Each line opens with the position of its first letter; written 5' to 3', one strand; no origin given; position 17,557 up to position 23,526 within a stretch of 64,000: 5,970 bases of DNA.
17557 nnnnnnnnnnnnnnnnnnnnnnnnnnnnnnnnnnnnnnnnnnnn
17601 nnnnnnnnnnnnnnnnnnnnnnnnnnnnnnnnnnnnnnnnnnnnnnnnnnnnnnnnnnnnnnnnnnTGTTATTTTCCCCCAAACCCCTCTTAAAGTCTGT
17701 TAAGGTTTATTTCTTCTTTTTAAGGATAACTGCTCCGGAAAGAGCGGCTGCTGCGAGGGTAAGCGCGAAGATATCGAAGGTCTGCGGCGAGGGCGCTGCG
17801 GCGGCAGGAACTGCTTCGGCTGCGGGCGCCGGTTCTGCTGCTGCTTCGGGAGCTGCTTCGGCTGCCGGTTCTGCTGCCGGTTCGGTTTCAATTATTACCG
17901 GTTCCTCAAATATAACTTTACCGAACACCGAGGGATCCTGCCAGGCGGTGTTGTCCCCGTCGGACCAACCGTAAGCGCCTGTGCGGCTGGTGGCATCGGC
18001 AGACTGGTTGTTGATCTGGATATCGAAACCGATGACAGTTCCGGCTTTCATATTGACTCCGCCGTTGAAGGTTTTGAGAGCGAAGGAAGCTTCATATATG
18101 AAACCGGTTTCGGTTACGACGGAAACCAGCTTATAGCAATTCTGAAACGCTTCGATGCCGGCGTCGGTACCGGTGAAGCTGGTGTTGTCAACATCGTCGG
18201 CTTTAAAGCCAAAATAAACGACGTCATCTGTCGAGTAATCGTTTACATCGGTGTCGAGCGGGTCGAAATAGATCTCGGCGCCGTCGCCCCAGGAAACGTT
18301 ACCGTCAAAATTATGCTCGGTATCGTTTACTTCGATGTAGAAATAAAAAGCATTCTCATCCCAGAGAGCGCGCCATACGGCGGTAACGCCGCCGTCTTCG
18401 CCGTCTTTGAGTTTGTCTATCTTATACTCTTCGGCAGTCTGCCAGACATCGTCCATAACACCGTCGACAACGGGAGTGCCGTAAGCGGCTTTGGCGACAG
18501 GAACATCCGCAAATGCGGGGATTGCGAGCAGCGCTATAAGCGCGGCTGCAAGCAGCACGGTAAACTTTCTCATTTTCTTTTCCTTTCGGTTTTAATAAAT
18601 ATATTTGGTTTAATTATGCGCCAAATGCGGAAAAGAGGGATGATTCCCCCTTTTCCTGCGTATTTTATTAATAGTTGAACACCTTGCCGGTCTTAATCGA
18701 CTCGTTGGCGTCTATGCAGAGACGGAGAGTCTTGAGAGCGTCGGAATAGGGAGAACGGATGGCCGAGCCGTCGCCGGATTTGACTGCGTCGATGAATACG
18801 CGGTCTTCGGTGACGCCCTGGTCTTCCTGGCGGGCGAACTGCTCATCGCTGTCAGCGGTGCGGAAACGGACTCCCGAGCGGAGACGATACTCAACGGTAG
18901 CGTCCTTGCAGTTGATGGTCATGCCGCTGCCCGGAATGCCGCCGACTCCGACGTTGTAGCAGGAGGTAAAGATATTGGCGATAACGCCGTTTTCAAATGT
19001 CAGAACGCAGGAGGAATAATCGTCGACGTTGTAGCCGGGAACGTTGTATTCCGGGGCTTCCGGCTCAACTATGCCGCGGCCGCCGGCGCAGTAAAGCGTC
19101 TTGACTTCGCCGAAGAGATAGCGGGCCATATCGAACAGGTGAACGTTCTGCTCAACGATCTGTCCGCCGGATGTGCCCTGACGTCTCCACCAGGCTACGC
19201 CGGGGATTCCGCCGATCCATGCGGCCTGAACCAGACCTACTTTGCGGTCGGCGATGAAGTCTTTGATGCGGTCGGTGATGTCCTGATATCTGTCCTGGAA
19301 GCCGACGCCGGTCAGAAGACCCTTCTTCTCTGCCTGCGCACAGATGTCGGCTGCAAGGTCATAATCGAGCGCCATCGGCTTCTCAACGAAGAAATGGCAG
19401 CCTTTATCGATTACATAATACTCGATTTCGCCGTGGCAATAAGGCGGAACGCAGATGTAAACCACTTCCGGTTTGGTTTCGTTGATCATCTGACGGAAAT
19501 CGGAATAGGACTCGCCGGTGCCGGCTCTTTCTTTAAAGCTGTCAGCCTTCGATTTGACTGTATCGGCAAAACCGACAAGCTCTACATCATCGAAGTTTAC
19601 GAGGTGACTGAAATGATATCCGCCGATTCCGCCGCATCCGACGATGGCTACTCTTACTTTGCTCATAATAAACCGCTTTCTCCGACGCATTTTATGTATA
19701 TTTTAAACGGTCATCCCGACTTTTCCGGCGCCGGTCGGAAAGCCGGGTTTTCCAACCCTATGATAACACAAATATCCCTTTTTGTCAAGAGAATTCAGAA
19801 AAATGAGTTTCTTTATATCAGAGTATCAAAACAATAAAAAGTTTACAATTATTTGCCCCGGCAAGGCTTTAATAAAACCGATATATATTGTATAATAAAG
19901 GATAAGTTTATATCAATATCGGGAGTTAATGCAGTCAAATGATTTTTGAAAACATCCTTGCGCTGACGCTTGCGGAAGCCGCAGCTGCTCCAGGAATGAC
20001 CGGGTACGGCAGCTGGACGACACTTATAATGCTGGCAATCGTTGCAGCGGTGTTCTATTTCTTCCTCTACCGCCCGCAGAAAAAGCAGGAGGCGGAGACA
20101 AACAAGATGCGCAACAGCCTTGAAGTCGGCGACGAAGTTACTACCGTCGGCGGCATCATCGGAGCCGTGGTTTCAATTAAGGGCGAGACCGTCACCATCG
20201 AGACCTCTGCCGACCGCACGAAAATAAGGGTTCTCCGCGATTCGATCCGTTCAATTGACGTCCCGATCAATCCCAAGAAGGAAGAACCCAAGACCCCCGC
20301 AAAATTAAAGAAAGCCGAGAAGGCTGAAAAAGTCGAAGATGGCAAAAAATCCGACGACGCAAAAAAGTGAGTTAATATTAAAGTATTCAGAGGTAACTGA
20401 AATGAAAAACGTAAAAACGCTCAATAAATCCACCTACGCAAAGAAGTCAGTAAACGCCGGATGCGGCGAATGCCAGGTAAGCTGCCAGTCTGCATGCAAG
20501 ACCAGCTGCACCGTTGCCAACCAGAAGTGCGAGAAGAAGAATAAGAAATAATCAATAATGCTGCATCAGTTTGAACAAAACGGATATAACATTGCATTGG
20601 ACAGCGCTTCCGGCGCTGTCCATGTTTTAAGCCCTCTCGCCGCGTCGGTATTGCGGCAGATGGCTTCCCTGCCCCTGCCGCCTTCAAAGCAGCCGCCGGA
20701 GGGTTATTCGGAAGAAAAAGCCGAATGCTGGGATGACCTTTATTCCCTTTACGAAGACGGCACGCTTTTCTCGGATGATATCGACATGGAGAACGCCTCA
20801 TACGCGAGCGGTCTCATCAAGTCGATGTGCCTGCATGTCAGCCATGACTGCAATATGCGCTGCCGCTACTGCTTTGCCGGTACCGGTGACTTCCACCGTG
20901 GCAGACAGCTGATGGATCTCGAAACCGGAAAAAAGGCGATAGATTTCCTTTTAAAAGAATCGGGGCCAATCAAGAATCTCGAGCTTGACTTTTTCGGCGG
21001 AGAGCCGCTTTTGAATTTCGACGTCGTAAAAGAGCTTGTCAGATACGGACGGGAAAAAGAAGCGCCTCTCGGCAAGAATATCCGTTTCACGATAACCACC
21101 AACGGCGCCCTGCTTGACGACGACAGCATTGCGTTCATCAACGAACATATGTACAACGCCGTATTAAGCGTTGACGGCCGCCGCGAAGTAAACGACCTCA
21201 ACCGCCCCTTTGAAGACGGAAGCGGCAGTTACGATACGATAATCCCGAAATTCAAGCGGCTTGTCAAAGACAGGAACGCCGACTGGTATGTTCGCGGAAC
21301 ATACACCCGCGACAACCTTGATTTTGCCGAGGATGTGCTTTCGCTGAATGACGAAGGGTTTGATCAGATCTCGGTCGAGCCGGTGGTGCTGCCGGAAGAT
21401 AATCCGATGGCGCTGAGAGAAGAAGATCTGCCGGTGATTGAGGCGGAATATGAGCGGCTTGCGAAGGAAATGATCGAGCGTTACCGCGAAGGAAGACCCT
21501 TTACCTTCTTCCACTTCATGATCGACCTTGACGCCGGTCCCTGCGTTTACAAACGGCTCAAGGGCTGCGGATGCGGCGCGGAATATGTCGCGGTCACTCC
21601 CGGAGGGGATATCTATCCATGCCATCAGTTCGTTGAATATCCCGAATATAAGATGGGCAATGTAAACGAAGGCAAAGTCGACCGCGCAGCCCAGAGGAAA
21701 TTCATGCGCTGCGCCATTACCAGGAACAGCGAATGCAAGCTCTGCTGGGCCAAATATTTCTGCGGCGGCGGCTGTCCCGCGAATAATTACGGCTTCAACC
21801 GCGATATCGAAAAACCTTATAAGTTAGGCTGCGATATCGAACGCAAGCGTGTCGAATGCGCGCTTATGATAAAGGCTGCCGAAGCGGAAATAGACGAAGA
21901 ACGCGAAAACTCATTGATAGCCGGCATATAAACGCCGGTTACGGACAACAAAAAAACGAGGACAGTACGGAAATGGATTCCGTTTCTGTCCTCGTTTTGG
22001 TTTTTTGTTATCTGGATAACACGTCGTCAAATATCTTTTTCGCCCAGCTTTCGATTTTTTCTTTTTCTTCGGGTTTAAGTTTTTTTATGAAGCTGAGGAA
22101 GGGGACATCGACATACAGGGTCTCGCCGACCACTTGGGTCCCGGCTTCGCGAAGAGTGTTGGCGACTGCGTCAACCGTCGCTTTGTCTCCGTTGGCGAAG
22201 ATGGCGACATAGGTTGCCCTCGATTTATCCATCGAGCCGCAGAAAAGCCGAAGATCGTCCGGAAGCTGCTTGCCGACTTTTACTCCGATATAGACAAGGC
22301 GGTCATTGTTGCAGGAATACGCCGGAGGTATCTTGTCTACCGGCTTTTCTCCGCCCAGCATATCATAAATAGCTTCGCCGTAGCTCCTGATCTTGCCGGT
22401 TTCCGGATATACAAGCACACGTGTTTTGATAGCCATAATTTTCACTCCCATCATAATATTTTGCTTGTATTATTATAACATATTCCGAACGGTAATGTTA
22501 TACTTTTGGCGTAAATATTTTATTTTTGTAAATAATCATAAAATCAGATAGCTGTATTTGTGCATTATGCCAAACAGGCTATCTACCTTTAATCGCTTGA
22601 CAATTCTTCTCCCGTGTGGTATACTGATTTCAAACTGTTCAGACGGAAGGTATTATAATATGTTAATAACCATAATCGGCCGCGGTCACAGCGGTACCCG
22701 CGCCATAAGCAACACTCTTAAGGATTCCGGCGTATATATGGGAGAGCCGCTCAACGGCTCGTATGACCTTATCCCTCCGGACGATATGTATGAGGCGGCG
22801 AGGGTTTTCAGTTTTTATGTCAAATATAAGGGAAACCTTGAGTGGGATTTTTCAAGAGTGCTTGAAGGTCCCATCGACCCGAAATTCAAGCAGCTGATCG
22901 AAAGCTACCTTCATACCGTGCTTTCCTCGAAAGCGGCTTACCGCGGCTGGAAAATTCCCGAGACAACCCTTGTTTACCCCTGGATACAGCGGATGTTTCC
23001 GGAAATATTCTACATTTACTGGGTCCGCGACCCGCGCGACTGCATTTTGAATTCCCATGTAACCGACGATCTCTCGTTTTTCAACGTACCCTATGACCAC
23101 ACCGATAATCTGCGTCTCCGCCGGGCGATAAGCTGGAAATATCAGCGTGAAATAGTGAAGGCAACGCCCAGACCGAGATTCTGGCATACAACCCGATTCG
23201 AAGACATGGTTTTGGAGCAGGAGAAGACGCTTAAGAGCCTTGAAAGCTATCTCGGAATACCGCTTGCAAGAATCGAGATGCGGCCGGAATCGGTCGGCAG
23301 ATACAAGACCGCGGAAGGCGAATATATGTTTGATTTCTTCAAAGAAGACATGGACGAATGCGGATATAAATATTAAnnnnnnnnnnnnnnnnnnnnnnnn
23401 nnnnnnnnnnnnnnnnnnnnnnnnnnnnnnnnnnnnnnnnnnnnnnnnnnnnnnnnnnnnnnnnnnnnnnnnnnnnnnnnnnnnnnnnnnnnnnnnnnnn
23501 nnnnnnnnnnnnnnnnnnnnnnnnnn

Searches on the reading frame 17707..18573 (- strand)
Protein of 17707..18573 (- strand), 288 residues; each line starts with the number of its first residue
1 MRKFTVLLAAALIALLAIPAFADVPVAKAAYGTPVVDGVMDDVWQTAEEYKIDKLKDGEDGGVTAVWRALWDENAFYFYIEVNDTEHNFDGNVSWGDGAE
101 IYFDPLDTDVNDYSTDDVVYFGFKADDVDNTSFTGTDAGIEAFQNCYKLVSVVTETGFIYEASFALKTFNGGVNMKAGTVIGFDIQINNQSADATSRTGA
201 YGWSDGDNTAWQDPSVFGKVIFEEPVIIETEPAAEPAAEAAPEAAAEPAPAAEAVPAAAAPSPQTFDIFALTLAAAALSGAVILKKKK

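Call 104: search_protein_families(library=pfam, proteins=[window:17707-18573:-], max_evalue=0.001)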
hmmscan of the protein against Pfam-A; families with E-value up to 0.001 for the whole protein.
window:17707-18573:- (288 aa): 1 family
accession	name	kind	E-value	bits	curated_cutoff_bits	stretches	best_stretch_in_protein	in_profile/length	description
PF06452.16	CBM9_1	-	3.5e-31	109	23.4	1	36-222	1-182/185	Carbohydrate family 9 binding domain-like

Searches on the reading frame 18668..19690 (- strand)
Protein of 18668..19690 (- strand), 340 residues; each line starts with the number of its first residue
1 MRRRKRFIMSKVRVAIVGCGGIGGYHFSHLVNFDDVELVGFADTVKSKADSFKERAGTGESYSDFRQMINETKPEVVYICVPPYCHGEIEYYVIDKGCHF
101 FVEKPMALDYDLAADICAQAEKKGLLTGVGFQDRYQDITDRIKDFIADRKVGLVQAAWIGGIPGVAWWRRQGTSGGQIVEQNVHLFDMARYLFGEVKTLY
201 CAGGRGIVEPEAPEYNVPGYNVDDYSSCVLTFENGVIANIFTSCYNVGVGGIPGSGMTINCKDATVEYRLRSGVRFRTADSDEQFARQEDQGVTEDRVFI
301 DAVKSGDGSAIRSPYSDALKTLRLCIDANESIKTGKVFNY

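Call 104: search_protein_families(library=pfam, proteins=[window:18668-19690:-], max_evalue=0.001)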
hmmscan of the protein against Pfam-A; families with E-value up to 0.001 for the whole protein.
window:18668-19690:- (340 aa): 4 families
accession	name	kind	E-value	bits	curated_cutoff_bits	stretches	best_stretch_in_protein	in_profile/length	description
PF01408.29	GFO_IDH_MocA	-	2.5e-24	86.7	24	1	12-131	1-120/120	Oxidoreductase family, NAD-binding Rossmann fold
PF22725.1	GFO_IDH_MocA_C3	-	7e-14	52.3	27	1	157-248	22-108/124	GFO/IDH/MocA C-terminal domain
PF02894.22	GFO_IDH_MocA_C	-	6.4e-09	36.4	22.9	1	167-245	32-109/218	Oxidoreductase family, C-terminal alpha/beta domain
PF08635.15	ox_reductase_C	-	0.0001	22.4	22.5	1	164-198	36-69/142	Putative oxidoreductase C terminal domain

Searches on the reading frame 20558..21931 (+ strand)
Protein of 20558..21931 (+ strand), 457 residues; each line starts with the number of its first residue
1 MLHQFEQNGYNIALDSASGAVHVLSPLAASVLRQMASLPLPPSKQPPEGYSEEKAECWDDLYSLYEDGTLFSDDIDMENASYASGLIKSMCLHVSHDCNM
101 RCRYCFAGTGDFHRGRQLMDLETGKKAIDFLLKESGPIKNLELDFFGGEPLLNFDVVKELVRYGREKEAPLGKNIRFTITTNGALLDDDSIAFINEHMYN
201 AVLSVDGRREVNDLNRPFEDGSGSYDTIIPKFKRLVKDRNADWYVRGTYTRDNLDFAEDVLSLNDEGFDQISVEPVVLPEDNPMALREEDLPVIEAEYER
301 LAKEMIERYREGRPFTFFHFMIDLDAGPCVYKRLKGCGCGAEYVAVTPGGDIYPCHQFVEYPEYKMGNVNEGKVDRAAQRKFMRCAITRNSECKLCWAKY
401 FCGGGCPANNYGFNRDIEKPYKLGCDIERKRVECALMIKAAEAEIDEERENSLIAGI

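Call 8: search_protein_families(library=pfam, proteins=[window:20558-21931:+], max_evalue=0.001)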
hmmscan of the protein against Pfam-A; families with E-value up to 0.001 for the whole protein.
window:20558-21931:+ (457 aa): 3 families
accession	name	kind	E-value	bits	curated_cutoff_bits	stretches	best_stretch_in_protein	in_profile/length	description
PF13353.11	Fer4_12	-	2.1e-13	51.2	22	1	91-224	8-131/137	4Fe-4S single cluster domain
PF04055.27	Radical_SAM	-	3.2e-13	50.6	29.5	1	94-229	3-130/166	Radical SAM superfamily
PF13186.11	SPASM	-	4.5e-06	27.3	21.5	1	337-397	1-67/67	Iron-sulfur cluster-binding domain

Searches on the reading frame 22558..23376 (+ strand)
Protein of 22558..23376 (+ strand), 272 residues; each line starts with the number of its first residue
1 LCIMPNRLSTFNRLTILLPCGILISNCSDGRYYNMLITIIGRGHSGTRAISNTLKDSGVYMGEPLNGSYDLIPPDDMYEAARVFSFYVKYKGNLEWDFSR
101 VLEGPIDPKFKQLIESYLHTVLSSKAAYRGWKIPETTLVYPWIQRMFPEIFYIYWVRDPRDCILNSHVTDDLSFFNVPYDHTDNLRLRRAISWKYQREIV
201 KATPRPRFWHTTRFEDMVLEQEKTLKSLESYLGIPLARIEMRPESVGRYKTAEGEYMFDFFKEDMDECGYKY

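Call 8: search_protein_families(library=pfam, proteins=[window:22558-23376:+], max_evalue=0.001)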
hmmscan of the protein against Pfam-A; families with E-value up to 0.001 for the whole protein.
window:22558-23376:+ (272 aa): 1 family
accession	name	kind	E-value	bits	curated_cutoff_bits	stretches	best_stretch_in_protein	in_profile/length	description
PF13469.12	Sulfotransfer_3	-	3.1e-10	41.1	27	1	114-236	86-214/216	Sulfotransferase family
